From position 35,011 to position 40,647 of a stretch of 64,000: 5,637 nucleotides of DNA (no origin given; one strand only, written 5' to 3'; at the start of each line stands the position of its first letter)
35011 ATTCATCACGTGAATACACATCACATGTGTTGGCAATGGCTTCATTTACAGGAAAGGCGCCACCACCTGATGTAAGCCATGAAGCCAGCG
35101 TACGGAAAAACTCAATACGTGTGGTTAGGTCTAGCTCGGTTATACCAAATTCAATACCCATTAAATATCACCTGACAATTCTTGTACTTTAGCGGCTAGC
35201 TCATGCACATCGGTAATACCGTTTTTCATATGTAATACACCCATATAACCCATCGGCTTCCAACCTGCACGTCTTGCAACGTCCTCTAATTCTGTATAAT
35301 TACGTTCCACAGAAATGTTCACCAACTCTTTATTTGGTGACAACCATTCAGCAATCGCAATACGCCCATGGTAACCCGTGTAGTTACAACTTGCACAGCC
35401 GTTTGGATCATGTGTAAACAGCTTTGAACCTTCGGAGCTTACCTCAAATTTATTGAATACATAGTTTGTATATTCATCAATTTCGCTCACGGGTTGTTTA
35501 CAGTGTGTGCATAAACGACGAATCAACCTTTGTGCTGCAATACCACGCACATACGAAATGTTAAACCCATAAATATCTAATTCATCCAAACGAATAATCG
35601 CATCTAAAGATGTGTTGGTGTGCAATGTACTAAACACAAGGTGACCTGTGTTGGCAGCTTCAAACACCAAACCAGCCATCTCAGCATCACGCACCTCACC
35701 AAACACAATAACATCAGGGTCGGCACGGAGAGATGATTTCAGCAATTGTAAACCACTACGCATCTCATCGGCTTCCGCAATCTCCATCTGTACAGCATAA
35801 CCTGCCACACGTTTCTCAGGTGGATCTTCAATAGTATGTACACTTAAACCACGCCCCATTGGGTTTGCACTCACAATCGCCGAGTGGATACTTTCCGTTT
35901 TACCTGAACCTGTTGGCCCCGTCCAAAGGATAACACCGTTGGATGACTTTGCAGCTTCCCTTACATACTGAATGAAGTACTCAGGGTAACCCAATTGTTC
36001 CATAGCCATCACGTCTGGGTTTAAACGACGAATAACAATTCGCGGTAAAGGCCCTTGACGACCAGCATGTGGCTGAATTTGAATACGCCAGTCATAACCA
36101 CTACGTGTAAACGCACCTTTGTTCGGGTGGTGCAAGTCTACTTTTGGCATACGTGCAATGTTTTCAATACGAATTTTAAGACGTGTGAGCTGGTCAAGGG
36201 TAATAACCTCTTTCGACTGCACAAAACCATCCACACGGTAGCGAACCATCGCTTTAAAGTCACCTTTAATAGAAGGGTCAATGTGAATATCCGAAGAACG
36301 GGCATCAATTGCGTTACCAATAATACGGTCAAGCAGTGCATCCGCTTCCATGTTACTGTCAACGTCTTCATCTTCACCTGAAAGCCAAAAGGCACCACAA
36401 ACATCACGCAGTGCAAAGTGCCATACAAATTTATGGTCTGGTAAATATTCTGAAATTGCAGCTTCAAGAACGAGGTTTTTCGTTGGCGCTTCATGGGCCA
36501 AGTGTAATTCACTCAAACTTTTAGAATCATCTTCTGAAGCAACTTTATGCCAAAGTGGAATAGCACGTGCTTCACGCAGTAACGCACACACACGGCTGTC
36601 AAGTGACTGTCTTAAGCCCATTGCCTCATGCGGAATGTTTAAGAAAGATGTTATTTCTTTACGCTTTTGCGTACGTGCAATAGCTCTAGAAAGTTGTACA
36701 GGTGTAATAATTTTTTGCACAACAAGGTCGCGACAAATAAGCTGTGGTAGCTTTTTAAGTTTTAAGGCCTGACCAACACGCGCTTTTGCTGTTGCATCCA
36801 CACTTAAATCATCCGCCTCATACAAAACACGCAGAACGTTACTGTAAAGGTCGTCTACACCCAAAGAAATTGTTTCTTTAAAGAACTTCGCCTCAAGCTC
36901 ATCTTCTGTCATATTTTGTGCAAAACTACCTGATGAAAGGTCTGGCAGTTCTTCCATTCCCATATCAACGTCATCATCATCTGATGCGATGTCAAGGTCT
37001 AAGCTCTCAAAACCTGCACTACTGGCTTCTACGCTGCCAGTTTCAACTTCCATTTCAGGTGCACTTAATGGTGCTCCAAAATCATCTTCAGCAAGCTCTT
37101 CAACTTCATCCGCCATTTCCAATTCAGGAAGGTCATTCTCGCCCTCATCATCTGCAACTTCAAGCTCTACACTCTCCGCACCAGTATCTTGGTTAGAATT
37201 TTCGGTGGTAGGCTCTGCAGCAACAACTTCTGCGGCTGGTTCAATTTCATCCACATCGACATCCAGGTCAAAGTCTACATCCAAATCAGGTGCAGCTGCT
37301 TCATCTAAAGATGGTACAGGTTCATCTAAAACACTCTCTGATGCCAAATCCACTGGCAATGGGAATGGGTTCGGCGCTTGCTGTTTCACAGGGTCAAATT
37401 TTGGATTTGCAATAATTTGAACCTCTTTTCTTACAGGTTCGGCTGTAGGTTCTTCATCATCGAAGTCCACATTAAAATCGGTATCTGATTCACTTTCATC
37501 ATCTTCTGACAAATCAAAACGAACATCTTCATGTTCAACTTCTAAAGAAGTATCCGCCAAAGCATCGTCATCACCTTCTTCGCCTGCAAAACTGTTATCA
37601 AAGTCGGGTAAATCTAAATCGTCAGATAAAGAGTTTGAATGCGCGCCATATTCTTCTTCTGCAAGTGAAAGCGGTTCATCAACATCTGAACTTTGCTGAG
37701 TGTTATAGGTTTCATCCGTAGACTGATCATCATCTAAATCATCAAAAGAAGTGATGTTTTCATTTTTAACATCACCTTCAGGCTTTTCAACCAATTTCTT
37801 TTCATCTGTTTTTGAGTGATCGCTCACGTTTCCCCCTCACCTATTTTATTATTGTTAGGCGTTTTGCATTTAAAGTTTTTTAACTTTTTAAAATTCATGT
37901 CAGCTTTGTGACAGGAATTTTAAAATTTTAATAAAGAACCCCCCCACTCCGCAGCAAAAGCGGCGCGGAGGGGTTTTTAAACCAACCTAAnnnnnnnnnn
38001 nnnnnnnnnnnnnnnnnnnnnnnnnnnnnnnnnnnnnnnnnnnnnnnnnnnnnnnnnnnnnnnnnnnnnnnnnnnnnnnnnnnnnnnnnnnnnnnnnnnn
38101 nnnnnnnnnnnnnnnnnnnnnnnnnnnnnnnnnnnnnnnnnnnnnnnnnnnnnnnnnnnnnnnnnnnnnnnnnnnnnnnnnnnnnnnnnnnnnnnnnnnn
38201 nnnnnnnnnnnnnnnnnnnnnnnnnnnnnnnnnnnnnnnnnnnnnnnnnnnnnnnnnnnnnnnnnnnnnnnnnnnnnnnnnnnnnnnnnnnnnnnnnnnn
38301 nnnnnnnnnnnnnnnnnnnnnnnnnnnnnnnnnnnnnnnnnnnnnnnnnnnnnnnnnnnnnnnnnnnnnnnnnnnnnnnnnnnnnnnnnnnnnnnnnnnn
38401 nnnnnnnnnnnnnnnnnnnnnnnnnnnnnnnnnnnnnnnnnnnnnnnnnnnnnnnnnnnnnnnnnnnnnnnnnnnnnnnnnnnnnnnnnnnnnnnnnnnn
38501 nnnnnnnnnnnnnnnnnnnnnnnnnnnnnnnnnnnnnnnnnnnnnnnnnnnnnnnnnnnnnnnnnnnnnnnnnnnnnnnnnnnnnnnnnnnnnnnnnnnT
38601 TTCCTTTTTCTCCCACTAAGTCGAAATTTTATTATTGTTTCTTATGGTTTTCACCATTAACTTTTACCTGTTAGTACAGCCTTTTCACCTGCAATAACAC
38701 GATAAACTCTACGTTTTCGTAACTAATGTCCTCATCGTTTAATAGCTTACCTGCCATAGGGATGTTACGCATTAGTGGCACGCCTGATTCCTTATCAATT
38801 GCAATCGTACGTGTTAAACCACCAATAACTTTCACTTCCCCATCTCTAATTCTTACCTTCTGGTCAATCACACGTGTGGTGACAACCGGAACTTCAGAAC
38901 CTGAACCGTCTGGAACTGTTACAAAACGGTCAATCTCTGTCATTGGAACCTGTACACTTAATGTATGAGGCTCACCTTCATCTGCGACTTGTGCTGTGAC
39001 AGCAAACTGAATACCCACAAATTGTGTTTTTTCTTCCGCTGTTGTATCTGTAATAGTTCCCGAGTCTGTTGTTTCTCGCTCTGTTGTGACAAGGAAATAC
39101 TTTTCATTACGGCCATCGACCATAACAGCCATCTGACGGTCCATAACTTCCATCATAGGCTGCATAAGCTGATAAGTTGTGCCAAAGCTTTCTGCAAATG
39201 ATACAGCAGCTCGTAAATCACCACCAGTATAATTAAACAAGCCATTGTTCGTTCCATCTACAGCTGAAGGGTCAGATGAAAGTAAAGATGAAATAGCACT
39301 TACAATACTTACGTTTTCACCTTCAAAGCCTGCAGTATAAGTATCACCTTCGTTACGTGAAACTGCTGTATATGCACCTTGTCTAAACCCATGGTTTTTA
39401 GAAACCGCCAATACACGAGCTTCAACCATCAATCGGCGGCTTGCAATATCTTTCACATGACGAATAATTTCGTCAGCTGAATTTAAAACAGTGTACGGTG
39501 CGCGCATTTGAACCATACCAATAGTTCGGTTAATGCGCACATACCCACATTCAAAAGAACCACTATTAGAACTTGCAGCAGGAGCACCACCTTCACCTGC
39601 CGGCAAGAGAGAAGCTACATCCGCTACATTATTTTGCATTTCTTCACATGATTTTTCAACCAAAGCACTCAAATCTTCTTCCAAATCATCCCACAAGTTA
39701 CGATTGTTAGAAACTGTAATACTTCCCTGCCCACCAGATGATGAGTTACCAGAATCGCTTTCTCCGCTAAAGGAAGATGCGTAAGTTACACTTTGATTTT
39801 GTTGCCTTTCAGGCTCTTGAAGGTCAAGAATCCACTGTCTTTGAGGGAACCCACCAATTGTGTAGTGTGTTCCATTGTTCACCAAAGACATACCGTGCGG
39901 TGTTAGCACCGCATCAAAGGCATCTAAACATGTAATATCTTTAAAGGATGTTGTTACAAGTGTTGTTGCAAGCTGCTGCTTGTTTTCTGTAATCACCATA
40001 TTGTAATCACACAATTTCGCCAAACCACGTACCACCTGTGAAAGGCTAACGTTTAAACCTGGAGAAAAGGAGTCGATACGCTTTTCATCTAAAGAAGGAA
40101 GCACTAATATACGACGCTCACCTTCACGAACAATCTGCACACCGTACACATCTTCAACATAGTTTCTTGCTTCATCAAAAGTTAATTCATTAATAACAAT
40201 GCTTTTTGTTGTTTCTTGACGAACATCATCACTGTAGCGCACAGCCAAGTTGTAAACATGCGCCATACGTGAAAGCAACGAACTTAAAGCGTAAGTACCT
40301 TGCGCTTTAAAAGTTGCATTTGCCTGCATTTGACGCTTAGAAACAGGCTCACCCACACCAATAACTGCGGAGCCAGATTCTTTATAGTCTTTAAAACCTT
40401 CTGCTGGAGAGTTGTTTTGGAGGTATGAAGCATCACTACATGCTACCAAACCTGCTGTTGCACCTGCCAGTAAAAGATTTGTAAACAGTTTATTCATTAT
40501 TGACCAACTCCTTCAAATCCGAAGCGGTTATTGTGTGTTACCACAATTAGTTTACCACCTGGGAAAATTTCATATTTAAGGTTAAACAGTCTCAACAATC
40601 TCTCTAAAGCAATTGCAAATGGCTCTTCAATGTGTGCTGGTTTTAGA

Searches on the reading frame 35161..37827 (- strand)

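Call 7: search_protein_families(library=pfam, proteins=[window:35161-37827:-], max_evalue=0.01)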
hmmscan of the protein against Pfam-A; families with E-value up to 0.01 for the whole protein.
window:35161-37827:- (888 aa): 2 families
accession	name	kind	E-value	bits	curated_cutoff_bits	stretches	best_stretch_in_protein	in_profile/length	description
PF00437.27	T2SSE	-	4.4e-70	236.6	24.9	1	497-877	10-368/370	Type II/IV secretion system protein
PF13604.12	AAA_30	-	0.0076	16.4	27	0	621-684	9-59/191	AAA domain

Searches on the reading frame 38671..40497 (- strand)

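Call 7: search_protein_families(library=pfam, proteins=[window:38671-40497:-], max_evalue=0.01)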
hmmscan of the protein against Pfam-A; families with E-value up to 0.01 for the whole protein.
window:38671-40497:- (608 aa): 3 families
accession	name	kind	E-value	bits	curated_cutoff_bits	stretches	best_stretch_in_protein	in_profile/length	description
PF00263.26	Secretin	-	1e-20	74.4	27.5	1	439-603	6-164/169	Bacterial type II and III secretion system protein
PF07660.19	STN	-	8.7e-05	22.7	28.4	0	180-215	15-50/52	Secretin and TonB N terminus short domain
PF07655.18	Secretin_N_2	-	0.001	20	23.4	1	239-282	37-79/91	Secretin N-terminal domain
